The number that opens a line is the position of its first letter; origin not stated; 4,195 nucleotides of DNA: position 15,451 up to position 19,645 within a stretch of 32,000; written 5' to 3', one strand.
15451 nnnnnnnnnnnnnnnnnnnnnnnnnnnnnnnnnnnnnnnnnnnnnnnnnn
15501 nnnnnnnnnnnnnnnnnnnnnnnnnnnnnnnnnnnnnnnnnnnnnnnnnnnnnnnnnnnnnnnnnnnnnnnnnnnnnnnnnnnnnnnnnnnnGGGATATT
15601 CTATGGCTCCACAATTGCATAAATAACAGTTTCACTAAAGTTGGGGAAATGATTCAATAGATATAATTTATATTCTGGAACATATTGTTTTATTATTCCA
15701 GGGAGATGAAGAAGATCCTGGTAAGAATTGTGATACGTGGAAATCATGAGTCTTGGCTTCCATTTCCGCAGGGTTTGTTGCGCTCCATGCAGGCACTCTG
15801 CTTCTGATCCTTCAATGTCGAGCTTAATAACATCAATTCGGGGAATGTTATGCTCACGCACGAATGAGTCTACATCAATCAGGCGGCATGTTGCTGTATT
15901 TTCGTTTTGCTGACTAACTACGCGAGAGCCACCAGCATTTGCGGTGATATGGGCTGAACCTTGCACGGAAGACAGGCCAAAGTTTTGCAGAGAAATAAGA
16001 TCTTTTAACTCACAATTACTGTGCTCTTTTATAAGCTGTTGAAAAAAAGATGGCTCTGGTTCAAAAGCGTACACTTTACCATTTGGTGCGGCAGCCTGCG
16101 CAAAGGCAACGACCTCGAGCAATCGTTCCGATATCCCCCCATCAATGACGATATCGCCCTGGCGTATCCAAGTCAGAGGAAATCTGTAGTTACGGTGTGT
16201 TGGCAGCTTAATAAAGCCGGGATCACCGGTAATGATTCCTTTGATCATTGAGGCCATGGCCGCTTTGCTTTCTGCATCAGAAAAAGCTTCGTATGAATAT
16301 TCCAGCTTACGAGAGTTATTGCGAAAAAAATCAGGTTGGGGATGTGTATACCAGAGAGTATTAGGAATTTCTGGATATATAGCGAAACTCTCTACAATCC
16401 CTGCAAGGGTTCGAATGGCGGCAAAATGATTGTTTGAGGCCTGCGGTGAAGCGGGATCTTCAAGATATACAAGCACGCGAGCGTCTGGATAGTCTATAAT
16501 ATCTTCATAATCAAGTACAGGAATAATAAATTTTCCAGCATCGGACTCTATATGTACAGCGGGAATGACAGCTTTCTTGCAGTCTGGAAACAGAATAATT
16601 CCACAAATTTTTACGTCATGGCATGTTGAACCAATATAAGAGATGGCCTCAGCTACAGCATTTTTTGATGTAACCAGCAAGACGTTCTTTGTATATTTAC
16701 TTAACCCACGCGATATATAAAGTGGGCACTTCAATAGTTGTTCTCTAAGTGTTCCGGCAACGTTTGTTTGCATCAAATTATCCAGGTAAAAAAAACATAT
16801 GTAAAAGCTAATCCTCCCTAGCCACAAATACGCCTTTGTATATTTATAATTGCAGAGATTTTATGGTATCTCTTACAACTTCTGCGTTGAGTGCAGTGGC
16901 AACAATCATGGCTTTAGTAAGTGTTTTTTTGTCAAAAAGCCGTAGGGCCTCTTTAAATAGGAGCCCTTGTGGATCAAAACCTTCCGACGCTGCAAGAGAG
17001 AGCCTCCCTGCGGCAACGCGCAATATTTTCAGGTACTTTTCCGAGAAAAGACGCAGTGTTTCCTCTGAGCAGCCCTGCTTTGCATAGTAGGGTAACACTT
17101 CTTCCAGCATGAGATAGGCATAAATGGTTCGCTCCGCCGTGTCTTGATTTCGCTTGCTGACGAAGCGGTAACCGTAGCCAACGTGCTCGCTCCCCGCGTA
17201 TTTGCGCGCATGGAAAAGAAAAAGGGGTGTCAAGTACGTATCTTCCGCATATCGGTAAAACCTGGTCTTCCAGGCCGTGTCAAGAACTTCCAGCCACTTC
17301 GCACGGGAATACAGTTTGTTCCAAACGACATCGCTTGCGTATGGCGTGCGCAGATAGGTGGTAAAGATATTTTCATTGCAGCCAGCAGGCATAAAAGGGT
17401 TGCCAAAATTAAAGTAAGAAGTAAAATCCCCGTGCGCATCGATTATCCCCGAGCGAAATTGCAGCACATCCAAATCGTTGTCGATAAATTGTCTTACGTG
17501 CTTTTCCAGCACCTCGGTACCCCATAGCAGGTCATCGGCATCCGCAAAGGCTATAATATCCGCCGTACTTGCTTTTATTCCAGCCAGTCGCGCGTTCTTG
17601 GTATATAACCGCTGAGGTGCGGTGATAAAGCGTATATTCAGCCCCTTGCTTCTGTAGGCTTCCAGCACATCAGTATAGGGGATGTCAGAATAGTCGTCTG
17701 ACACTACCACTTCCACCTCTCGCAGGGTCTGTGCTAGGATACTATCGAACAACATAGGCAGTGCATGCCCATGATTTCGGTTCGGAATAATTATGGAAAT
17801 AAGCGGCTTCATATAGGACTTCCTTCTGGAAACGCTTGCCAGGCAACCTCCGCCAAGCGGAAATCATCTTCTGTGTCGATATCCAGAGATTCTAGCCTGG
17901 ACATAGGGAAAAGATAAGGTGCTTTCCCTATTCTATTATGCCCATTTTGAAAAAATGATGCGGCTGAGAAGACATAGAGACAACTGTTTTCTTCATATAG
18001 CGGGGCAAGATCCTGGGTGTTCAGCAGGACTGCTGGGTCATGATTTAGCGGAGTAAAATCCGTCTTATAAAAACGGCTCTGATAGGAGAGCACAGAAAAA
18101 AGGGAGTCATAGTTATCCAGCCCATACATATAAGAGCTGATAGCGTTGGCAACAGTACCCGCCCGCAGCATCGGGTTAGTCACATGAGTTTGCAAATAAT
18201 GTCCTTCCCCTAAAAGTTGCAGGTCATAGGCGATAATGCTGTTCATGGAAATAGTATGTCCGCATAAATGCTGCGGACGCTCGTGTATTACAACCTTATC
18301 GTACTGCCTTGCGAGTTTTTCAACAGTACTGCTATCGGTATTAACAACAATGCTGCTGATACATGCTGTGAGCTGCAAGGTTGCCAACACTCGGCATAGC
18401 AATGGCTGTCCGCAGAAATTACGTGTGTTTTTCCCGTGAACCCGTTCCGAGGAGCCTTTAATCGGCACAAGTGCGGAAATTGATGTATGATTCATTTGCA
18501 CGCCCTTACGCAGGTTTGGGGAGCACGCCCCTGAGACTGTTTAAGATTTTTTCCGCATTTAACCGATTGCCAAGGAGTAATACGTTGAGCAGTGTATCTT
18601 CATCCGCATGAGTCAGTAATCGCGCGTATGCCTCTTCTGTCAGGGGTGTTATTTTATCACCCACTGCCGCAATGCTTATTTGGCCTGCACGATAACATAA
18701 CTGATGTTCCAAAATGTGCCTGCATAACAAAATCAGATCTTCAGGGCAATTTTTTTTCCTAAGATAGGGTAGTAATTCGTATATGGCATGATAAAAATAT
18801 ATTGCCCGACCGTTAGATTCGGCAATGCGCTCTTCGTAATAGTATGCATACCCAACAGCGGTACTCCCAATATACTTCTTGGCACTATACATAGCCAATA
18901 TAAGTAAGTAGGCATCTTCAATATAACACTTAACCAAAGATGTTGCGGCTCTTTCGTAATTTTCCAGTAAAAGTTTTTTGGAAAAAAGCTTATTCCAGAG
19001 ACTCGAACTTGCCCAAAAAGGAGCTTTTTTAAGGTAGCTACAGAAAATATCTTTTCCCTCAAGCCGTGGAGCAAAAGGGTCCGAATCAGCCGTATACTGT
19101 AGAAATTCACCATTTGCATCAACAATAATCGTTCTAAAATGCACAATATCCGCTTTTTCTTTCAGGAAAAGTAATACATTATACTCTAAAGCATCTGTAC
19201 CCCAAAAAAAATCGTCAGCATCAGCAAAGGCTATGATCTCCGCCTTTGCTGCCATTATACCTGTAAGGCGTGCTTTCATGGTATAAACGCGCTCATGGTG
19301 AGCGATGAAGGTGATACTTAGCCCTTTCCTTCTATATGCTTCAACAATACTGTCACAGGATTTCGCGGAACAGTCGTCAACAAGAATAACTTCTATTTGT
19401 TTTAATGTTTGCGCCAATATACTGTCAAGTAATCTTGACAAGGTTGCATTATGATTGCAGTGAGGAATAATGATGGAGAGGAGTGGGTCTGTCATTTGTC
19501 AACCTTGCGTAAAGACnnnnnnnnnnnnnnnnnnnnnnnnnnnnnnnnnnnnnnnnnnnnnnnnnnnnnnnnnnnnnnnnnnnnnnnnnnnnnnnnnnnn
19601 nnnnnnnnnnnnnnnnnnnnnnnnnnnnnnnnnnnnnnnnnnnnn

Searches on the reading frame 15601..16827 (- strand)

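Call 3: search_protein_families(library=pfam, proteins=[window:15601-16827:-], max_evalue=0.1)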
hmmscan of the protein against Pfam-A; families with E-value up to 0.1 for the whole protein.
window:15601-16827:- (408 aa): 1 family
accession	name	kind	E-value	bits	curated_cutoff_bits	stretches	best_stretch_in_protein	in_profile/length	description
PF05050.19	Methyltransf_21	-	4.8e-17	63.1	22.7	1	244-371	18-155/173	Methyltransferase FkbM domain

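Call 7: search_protein_families(library=ncbifam, proteins=[window:15601-16827:-], max_evalue=0.001)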
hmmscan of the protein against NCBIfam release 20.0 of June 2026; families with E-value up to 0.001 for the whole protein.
window:15601-16827:- (408 aa): 1 family
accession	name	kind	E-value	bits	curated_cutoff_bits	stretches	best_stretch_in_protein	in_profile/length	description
TIGR01444.1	fkbM_fam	subfamily_domain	5.1e-21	75.6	37.7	1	241-363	15-141/143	FkbM family methyltransferase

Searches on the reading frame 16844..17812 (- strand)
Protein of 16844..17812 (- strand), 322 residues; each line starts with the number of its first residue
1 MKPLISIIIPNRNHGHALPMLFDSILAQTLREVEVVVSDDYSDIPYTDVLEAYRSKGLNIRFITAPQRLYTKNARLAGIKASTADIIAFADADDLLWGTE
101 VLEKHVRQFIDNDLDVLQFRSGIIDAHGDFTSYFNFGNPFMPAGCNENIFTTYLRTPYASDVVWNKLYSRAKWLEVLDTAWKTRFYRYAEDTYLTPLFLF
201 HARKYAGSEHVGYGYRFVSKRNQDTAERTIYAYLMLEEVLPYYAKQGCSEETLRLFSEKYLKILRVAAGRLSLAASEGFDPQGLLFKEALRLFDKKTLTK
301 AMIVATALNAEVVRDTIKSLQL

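Call 3: search_protein_families(library=pfam, proteins=[window:16844-17812:-], max_evalue=0.1)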
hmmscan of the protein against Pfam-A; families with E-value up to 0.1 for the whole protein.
window:16844-17812:- (322 aa): 3 families
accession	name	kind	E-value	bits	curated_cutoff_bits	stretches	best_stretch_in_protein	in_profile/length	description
PF00535.33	Glycos_transf_2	-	1.2e-20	74.5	23.3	1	6-126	1-120/168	Glycosyl transferase family 2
PF10111.15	Glyco_tranf_2_2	-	1.6e-05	25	27.3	1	6-107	1-104/276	Glycosyltransferase like family 2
PF13641.12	Glyco_tranf_2_3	-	6.7e-05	23.4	27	1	5-119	3-121/230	Glycosyltransferase like family 2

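Call 7: search_protein_families(library=ncbifam, proteins=[window:16844-17812:-], max_evalue=0.001)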
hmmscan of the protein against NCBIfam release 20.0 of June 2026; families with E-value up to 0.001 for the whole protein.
window:16844-17812:- (322 aa): 10 families
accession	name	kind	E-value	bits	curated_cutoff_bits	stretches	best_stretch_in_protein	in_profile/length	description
NF007482.0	PRK10073.1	equivalog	8e-14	51.4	423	1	2-119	5-120/334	glycosyltransferase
NF047683.1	TeichurnBiosyTuaG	equivalog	2.4e-11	43.8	400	1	2-113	5-115/252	teichuronic acid biosynthesis protein TuaG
NF041875.1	EPS_EpsD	equivalog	1.5e-09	37.7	370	1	5-111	1-106/325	exopolysaccharide biosynthesis glycosyltransferase EpsD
TIGR03965.1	mycofact_glyco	equivalog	4.2e-09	35.8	280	1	5-109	76-179/467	mycofactocin biosynthesis glycosyltransferase MftF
NF050050.1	ProtGlycPglI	equivalog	1.3e-06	28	500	1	3-98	2-98/306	GalNAc(5)-diNAcBac-PP-undecaprenol beta-1,3-glucosyltransferase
NF038299.1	EPS_HpsN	equivalog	6.2e-06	25.4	425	1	3-112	1-109/317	hormogonium polysaccharide biosynthesis glycosyltransferase HpsN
NF053739.1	GlytfEpsEBac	equivalog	6.4e-05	22.1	450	1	3-124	1-121/265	glycosyltransferase EpsE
NF041394.1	GtaseAglG_Halo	equivalog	0.00023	20.5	440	1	22-112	22-110/304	glucosyl-dolichyl phosphate glucuronosyltransferase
TIGR03937.1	PgaC_IcaA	equivalog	0.00027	20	422.3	1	3-97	45-139/407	poly-beta-1,6-N-acetyl-D-glucosamine synthase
TIGR04283.1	glyco_like_mftF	equivalog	0.00045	19.9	182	1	5-121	1-109/221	TIGR04283 family arsenosugar biosynthesis glycosyltransferase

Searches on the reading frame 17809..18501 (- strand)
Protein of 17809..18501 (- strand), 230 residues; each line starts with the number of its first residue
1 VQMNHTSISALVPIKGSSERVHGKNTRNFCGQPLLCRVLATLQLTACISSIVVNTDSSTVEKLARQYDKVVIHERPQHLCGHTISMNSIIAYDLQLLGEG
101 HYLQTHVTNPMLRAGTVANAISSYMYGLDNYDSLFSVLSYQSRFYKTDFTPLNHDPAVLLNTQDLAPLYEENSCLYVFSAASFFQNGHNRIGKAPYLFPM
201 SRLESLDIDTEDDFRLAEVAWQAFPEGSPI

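Call 3: search_protein_families(library=pfam, proteins=[window:17809-18501:-], max_evalue=0.1)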
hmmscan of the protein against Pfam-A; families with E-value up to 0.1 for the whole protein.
window:17809-18501:- (230 aa): 2 families
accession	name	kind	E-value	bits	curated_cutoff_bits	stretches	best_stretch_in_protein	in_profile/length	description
PF02348.25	CTP_transf_3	-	9e-15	55.5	22.6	1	10-187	2-171/217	Cytidylyltransferase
PF12804.13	NTP_transf_3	-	0.00069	20.3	27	1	24-117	16-104/160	MobA-like NTP transferase domain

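Call 7: search_protein_families(library=ncbifam, proteins=[window:17809-18501:-], max_evalue=0.001)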
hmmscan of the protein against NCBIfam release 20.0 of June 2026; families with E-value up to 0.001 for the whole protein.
window:17809-18501:- (230 aa): 5 families
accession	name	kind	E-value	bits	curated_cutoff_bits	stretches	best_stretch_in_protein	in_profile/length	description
TIGR03584.1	PseF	equivalog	1.7e-23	83.4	205.7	1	10-222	2-221/222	pseudaminic acid cytidylyltransferase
NF003952.0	PRK05450.1-5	subfamily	1.1e-06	28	193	1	8-81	3-76/250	3-deoxy-manno-octulosonate cytidylyltransferase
NF009905.0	PRK13368.1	subfamily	2.3e-05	23.8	255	1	8-83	3-78/243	3-deoxy-manno-octulosonate cytidylyltransferase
NF003948.0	PRK05450.1-1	equivalog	3.9e-05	23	281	1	5-81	3-78/248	3-deoxy-manno-octulosonate cytidylyltransferase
TIGR00466.1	kdsB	equivalog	0.00082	18.8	155.2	0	9-82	4-76/241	3-deoxy-manno-octulosonate cytidylyltransferase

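Call 81: search_solved_structures(query=window:17809-18501:-, max_evalue=0.001)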
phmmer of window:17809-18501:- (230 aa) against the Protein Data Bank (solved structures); distinct sequences matched with E-value up to 0.001: 5.
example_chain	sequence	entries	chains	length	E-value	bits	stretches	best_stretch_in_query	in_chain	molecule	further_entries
6ifd_A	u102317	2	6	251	1.6e-11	47.3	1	9-218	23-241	CMP-N-acetylneuraminate Synthetase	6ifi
1qwj_A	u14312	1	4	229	3e-11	46.5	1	8-219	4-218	cytidine monophospho-N-acetylneuraminic acid synthetase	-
1eyr_A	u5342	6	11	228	4.3e-09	39.4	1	12-218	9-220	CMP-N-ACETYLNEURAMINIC ACID SYNTHETASE | N-acylneuraminate cytidylyltransferase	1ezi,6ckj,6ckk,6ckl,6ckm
9ftb_A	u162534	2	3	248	1.2e-08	38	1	5-218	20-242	NeuA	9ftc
9t4z_A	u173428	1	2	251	0.00068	22.4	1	7-215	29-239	PpNeuA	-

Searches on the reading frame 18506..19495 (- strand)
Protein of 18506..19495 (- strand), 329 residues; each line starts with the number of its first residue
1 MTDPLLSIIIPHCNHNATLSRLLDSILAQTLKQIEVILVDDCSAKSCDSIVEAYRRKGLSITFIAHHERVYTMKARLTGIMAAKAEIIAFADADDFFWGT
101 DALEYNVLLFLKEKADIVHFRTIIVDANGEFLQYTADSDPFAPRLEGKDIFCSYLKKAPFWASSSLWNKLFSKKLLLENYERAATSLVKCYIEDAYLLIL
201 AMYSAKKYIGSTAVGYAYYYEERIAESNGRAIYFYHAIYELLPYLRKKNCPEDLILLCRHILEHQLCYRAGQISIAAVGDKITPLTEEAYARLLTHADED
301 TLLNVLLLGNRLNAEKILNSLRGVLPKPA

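Call 3: search_protein_families(library=pfam, proteins=[window:18506-19495:-], max_evalue=0.1)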
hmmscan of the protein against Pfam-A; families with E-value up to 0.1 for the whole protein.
window:18506-19495:- (329 aa): 3 families
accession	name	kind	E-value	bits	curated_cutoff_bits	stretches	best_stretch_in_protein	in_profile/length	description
PF00535.33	Glycos_transf_2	-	6.4e-23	82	23.3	1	7-131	1-124/168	Glycosyl transferase family 2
PF10111.15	Glyco_tranf_2_2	-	6.5e-07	29.6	27.3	1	7-108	1-104/276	Glycosyltransferase like family 2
PF13641.12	Glyco_tranf_2_3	-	9e-06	26.3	27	1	6-119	3-120/230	Glycosyltransferase like family 2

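Call 7: search_protein_families(library=ncbifam, proteins=[window:18506-19495:-], max_evalue=0.001)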
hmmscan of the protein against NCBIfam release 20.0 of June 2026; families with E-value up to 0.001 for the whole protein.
window:18506-19495:- (329 aa): 13 families
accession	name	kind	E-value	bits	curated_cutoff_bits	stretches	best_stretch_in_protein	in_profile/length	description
NF047683.1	TeichurnBiosyTuaG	equivalog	1.1e-16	61.2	400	1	3-133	5-134/252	teichuronic acid biosynthesis protein TuaG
NF007482.0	PRK10073.1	equivalog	1.9e-16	60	423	1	4-112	6-110/334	glycosyltransferase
TIGR03965.1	mycofact_glyco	equivalog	8.9e-12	44.6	280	1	6-94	76-164/467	mycofactocin biosynthesis glycosyltransferase MftF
NF041875.1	EPS_EpsD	equivalog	2.1e-10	40.5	370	1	6-105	1-99/325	exopolysaccharide biosynthesis glycosyltransferase EpsD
NF053739.1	GlytfEpsEBac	equivalog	6.6e-09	35.1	450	1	4-149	1-147/265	glycosyltransferase EpsE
NF050050.1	ProtGlycPglI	equivalog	2.2e-08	33.9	500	1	4-98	2-97/306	GalNAc(5)-diNAcBac-PP-undecaprenol beta-1,3-glucosyltransferase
NF007453.0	PRK10018.1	equivalog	3.4e-08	33.5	382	1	3-120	5-117/280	colanic acid biosynthesis glycosyltransferase WcaA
TIGR04283.1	glyco_like_mftF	equivalog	4e-08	33.1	182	1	6-124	1-111/221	TIGR04283 family arsenosugar biosynthesis glycosyltransferase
TIGR03937.1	PgaC_IcaA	equivalog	4.5e-08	32.5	422.3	1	4-112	45-152/407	poly-beta-1,6-N-acetyl-D-glucosamine synthase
TIGR04017.1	WcaA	equivalog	1.4e-07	31.5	495.75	1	3-120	4-116/279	colanic acid biosynthesis glycosyltransferase WcaA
NF038302.1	EPS_HpsE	equivalog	7.9e-07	28.3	300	1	6-96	3-98/307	hormogonium polysaccharide biosynthesis glycosyltransferase HpsE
NF041394.1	GtaseAglG_Halo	equivalog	1.2e-06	28.1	440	1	19-95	18-93/304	glucosyl-dolichyl phosphate glucuronosyltransferase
NF038299.1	EPS_HpsN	equivalog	8.9e-06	24.9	425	1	4-102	1-98/317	hormogonium polysaccharide biosynthesis glycosyltransferase HpsN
